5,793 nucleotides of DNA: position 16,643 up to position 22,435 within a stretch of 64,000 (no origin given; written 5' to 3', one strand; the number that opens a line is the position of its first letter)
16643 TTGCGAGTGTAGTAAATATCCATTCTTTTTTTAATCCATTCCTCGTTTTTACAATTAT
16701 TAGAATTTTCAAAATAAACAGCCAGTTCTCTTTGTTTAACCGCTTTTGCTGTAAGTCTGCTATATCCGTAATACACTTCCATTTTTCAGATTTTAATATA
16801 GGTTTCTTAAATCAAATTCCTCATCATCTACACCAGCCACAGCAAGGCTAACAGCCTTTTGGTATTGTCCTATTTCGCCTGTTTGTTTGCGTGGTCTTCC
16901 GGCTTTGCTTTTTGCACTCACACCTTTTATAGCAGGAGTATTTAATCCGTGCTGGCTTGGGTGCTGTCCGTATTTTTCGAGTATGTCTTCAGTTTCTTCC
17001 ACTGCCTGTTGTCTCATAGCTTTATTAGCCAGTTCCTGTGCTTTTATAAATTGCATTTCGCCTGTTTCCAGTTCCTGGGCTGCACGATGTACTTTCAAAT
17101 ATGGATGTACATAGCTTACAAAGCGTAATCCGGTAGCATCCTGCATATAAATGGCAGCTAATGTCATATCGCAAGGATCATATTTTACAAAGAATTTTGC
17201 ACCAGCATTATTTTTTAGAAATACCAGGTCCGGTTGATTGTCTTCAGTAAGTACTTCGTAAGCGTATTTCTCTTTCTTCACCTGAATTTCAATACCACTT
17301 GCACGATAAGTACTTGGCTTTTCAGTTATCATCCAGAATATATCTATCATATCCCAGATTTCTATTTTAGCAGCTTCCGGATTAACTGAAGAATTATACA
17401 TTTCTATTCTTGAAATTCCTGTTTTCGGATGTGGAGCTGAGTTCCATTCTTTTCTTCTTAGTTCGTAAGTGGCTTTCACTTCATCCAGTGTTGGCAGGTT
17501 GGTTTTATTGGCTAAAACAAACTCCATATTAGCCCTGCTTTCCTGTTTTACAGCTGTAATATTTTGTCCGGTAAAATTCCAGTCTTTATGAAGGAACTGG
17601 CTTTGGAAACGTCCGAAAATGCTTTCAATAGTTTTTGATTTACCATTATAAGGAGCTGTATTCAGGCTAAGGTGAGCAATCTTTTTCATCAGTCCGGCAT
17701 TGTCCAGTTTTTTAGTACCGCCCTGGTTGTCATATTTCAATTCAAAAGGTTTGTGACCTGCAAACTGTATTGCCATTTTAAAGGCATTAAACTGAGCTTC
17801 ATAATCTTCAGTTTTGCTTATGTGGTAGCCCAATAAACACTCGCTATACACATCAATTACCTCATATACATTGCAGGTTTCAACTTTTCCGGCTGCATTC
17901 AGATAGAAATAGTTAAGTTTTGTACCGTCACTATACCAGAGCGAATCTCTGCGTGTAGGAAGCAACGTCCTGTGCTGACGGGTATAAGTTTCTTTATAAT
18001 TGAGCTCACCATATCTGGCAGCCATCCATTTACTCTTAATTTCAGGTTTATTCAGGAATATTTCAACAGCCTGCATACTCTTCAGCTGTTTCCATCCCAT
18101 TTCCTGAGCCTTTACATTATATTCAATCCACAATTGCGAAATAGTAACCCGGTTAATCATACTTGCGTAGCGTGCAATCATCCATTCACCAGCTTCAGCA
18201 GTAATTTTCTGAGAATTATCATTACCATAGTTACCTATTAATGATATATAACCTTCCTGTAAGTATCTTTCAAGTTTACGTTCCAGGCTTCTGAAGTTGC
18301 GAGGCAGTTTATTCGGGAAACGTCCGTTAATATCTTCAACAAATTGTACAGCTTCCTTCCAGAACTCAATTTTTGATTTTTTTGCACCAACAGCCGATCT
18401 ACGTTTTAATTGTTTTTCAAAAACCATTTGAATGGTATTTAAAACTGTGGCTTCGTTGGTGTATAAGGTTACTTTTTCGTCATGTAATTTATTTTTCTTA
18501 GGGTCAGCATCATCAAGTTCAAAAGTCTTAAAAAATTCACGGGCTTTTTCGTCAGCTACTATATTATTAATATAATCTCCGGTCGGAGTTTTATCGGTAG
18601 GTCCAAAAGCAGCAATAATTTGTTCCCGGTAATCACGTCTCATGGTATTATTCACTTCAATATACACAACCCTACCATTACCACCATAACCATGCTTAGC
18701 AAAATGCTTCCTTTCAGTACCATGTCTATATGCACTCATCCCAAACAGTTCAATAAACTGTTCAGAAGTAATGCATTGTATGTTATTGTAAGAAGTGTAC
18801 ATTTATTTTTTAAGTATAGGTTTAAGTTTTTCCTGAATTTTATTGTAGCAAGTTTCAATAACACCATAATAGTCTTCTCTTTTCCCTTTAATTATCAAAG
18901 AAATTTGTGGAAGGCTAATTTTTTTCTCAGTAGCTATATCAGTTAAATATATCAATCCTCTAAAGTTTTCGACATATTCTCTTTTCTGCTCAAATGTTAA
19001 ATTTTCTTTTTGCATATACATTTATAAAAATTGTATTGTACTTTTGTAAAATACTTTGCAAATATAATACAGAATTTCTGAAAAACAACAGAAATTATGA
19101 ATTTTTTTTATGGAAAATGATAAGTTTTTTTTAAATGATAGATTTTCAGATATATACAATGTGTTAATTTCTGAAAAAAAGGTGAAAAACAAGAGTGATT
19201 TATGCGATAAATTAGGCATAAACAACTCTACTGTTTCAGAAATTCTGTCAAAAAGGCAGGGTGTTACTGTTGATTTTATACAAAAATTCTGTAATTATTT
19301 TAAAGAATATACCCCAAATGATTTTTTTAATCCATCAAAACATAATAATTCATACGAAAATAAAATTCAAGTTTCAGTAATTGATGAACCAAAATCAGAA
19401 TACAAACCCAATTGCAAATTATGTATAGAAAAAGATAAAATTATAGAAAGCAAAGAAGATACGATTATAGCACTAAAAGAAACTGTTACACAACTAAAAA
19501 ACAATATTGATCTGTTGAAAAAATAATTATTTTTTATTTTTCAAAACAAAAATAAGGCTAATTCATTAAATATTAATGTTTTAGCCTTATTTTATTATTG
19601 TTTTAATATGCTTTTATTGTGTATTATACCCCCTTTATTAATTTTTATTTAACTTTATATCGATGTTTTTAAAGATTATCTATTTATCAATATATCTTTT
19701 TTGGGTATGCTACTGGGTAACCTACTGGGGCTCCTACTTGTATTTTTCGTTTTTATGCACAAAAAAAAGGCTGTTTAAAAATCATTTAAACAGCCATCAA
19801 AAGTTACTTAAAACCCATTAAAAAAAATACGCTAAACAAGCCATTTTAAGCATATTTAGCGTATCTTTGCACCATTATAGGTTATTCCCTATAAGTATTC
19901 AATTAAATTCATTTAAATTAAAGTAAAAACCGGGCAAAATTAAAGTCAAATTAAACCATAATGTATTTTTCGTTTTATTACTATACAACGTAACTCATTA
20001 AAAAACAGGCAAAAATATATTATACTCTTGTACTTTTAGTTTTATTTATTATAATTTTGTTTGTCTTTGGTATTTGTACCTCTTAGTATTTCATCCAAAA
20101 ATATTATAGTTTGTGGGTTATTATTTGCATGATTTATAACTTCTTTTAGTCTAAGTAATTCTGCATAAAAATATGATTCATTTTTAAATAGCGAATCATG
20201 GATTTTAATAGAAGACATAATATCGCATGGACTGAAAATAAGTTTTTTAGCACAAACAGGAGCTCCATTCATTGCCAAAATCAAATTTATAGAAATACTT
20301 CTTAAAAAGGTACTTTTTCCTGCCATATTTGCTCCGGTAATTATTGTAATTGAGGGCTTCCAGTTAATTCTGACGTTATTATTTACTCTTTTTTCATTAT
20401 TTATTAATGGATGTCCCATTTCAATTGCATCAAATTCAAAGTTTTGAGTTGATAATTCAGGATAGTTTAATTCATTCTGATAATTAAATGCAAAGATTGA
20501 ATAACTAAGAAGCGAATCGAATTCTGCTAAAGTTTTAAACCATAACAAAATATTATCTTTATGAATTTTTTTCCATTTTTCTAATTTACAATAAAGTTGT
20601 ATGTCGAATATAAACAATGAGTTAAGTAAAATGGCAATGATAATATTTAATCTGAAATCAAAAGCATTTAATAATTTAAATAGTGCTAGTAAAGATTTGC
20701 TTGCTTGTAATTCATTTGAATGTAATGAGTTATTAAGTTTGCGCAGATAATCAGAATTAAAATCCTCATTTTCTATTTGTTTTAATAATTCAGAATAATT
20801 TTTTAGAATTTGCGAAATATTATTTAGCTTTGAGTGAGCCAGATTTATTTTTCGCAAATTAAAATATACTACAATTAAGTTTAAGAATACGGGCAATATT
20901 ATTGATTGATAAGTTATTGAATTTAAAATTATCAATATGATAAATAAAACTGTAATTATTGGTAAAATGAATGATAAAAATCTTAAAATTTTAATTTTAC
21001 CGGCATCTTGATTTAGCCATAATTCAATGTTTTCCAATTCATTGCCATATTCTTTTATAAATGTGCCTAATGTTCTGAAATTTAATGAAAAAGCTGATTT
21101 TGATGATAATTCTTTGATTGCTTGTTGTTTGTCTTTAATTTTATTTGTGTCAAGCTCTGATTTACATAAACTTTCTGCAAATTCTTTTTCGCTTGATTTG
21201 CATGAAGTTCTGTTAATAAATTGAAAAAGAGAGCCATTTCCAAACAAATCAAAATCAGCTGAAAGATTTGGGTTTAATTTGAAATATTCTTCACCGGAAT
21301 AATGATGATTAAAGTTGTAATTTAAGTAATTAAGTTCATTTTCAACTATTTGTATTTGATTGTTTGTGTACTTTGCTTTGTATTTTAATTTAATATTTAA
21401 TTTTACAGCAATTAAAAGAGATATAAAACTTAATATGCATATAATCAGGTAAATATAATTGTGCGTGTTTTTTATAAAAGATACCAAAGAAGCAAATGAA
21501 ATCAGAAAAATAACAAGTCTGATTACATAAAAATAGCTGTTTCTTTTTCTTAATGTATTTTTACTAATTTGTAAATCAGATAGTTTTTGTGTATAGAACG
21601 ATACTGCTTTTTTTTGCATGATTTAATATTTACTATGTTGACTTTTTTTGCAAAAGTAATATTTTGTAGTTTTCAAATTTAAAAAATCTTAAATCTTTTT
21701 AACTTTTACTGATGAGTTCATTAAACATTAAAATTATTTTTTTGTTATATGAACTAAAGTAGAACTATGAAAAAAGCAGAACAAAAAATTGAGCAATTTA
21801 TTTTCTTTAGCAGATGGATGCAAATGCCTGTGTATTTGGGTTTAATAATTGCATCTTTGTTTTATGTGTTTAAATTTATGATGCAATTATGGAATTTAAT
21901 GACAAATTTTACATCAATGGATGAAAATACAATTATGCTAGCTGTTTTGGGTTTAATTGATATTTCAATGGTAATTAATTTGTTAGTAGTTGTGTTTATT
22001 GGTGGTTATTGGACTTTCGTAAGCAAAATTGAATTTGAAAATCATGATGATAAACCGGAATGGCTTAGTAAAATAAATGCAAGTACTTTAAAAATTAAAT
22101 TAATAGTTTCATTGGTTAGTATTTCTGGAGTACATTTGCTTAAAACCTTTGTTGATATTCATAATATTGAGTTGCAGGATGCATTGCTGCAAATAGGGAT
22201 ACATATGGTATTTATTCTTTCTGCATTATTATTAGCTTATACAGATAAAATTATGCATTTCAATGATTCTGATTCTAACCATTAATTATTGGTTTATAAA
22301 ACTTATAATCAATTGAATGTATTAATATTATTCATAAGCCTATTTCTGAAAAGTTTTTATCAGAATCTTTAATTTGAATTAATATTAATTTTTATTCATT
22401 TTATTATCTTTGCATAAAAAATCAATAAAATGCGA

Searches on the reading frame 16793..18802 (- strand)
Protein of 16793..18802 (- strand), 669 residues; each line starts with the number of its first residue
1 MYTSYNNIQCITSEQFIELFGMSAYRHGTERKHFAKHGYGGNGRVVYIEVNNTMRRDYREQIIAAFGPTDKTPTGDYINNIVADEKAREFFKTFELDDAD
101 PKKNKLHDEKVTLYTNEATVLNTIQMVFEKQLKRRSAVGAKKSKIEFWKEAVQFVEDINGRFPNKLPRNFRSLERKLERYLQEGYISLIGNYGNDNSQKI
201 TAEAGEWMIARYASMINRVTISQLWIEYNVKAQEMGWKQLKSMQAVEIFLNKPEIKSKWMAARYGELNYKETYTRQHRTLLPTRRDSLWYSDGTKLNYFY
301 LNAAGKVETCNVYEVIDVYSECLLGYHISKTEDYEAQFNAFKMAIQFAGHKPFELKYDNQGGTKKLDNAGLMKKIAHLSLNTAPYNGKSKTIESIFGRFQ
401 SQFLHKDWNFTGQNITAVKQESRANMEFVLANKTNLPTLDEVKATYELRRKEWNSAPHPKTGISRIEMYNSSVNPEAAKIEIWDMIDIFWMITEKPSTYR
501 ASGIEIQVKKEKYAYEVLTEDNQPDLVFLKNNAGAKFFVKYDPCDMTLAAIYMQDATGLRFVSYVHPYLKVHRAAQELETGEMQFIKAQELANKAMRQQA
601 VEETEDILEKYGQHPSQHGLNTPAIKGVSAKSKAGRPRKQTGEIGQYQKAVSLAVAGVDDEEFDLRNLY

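Call 20: search_protein_families(library=pfam, proteins=[window:16793-18802:-], max_evalue=0.01)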
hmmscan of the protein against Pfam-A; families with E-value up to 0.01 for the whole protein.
window:16793-18802:- (669 aa): 1 family
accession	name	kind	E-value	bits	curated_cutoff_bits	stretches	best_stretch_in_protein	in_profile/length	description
PF00665.32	rve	-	5.4e-06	27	32.6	1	283-362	2-77/102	Integrase core domain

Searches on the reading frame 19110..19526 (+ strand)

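Call 20: search_protein_families(library=pfam, proteins=[window:19110-19526:+], max_evalue=0.01)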
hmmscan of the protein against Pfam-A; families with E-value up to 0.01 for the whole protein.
window:19110-19526:+ (138 aa): 3 families
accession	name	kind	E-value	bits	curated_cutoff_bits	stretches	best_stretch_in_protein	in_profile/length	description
PF13443.12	HTH_26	-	3.6e-06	27.6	22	1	18-65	4-51/63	Cro/C1-type HTH DNA-binding domain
PF01381.28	HTH_3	-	0.00086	19.7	23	1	29-68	13-51/55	Helix-turn-helix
PF07022.19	Phage_CI_repr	-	0.0054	17.5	22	1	23-56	10-42/65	Bacteriophage CI repressor helix-turn-helix domain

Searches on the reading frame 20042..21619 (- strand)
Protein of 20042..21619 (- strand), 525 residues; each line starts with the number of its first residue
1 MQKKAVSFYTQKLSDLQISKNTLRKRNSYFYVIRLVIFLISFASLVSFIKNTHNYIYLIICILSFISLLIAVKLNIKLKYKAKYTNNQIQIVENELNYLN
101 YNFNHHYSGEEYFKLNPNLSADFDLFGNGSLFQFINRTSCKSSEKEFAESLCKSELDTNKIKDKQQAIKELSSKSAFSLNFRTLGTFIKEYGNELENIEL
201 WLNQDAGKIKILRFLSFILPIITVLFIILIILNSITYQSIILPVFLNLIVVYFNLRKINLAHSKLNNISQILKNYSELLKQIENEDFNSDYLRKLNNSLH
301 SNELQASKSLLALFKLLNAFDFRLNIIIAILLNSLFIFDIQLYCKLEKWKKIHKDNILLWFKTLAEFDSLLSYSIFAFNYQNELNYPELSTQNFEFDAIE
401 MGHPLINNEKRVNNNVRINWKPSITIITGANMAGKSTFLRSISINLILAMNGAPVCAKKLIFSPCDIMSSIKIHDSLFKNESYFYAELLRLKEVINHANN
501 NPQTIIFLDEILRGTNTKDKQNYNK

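Call 20: search_protein_families(library=pfam, proteins=[window:20042-21619:-], max_evalue=0.01)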
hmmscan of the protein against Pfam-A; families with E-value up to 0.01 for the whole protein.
window:20042-21619:- (525 aa): 5 families
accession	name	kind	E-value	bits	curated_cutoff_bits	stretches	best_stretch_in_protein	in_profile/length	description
PF00488.27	MutS_V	-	1.2e-19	71.5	30.2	1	426-519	2-94/188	MutS domain V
PF05192.23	MutS_III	-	0.00022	22.1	34.1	1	128-372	18-192/194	MutS domain III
PF13173.12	AAA_14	-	0.00041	20.8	27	1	423-514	3-74/129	AAA domain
PF24838.2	8xMP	-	0.0017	18.6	30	1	23-107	18-102/136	Octameric membrane protein family (8xMP)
PF13476.12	AAA_23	-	0.0047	18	27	1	415-444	12-41/201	AAA domain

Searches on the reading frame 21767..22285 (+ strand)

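Call 20: search_protein_families(library=pfam, proteins=[window:21767-22285:+], max_evalue=0.01)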
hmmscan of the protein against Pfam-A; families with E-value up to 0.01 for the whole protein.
window:21767-22285:+ (172 aa): 1 family
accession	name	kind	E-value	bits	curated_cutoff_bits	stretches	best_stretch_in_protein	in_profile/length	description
PF03350.21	UPF0114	-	9.8e-33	113.3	23.1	1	12-128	1-117/117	Uncharacterized protein family, UPF0114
